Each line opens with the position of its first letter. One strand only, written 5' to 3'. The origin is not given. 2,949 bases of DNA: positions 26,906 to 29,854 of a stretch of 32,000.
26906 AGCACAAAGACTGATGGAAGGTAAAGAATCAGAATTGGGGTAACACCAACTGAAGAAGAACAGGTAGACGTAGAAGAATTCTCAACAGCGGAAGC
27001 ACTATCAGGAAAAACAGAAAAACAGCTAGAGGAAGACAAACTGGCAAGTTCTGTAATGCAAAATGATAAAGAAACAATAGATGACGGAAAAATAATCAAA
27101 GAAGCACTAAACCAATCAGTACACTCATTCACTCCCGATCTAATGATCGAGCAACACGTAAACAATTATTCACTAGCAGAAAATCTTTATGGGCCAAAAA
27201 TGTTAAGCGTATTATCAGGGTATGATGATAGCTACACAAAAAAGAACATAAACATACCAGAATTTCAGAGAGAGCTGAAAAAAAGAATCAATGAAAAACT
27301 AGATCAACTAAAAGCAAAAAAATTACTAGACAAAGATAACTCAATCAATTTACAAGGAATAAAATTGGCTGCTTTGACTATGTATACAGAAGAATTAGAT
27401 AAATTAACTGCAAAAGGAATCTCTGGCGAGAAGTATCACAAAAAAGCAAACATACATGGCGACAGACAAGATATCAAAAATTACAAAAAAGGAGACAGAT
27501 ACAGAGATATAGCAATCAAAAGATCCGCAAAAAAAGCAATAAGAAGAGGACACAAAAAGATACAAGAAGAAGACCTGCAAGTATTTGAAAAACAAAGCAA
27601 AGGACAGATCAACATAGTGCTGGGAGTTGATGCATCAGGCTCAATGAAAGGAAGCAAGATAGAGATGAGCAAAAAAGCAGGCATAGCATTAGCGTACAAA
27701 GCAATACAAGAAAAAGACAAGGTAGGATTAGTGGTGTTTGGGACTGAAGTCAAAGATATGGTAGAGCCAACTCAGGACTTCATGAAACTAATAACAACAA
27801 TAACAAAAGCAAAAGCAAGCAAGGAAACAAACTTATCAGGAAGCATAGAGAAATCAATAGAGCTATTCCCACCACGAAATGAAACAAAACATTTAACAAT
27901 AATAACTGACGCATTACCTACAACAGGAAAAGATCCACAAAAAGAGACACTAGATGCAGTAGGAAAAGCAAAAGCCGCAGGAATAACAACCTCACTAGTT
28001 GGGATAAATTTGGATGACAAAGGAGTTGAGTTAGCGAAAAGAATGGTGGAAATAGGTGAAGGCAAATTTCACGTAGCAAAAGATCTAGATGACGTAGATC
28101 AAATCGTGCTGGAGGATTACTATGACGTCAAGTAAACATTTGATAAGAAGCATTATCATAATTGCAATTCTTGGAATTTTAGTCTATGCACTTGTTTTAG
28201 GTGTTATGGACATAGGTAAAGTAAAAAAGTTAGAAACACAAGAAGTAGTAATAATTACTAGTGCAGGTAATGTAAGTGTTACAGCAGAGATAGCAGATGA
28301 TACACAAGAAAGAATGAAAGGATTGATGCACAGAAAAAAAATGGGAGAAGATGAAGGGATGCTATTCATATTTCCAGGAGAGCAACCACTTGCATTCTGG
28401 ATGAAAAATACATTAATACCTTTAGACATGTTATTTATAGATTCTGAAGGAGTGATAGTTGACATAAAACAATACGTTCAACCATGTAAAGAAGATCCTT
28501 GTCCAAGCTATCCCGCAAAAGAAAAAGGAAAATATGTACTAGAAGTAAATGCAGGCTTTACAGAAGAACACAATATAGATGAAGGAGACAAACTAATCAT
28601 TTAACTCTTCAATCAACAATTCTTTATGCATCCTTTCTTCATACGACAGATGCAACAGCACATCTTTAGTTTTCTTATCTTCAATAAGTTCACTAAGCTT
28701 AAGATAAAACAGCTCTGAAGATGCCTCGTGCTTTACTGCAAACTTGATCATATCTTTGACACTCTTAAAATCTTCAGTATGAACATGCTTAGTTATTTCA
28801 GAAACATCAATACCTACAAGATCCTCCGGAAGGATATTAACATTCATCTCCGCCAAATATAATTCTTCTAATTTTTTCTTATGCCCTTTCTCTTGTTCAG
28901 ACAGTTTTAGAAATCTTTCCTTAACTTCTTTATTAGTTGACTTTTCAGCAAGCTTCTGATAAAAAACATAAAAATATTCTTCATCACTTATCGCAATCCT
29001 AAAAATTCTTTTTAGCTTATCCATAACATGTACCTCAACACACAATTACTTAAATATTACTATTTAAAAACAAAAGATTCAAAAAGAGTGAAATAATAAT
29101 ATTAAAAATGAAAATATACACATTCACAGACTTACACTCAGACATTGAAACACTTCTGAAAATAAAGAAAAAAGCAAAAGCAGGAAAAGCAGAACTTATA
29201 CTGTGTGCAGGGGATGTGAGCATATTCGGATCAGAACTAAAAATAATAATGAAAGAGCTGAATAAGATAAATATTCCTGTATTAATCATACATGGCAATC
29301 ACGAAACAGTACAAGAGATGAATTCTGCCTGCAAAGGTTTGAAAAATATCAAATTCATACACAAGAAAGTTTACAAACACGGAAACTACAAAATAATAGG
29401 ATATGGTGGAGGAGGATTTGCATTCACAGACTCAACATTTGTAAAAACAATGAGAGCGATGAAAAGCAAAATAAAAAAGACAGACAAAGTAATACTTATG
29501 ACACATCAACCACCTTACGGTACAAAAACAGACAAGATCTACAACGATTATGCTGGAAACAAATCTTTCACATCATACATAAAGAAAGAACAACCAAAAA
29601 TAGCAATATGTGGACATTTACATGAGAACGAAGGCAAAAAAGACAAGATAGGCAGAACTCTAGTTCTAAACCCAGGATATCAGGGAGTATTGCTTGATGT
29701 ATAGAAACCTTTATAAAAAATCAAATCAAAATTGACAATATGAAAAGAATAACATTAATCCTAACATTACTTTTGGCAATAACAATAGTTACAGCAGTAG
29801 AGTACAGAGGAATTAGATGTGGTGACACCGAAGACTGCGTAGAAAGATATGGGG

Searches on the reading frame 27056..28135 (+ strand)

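Call 80: search_protein_families(library=pfam, proteins=[window:27056-28135:+], max_evalue=0.0001)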
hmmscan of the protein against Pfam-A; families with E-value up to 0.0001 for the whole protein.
window:27056-28135:+ (359 aa): 5 families
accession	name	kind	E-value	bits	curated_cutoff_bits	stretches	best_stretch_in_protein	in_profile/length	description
PF00092.34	VWA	-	2.2e-11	44.7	23.8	1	186-350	1-171/174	von Willebrand factor type A domain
PF13519.12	VWA_2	-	1.4e-10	42.2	27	1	188-286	2-106/107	von Willebrand factor type A domain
PF01882.25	DUF58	-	4.8e-10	39.4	23.4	1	140-321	2-170/216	Protein of unknown function DUF58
PF13768.12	VWA_3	-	9.6e-09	35.9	27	1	186-338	2-153/155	von Willebrand factor type A domain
PF05762.20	VWA_CoxE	-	1.5e-06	28.3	26.4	1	143-309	18-179/222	VWA domain containing CoxE-like protein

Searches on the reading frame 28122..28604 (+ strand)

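Call 80: search_protein_families(library=pfam, proteins=[window:28122-28604:+], max_evalue=0.0001)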
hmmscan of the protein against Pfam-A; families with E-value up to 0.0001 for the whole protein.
window:28122-28604:+ (160 aa): 1 family
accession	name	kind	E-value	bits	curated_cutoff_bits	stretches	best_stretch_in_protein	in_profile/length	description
PF02643.20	DUF192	-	5.6e-36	123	27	1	53-158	1-94/96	Uncharacterized ACR, COG1430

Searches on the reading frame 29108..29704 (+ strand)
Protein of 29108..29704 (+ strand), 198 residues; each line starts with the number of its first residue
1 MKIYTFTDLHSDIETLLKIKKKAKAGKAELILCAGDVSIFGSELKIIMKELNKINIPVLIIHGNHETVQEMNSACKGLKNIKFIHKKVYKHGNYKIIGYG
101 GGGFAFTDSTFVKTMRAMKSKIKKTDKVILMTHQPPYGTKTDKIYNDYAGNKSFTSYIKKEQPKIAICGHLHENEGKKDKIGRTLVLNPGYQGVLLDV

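Call 80: search_protein_families(library=pfam, proteins=[window:29108-29704:+], max_evalue=0.0001)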
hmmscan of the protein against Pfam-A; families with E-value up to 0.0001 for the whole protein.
window:29108-29704:+ (198 aa): 3 families
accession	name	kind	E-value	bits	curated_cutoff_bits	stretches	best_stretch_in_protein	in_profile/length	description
PF00149.33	Metallophos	-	9.1e-19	69.1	21.5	1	1-173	1-190/191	Calcineurin-like phosphoesterase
PF12850.12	Metallophos_2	-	2.9e-16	60.3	27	1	1-191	1-134/154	Calcineurin-like phosphoesterase superfamily domain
PF14582.11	Metallophos_3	-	8.9e-13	48.6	28.2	1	47-190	81-237/259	Metallophosphoesterase, calcineurin superfamily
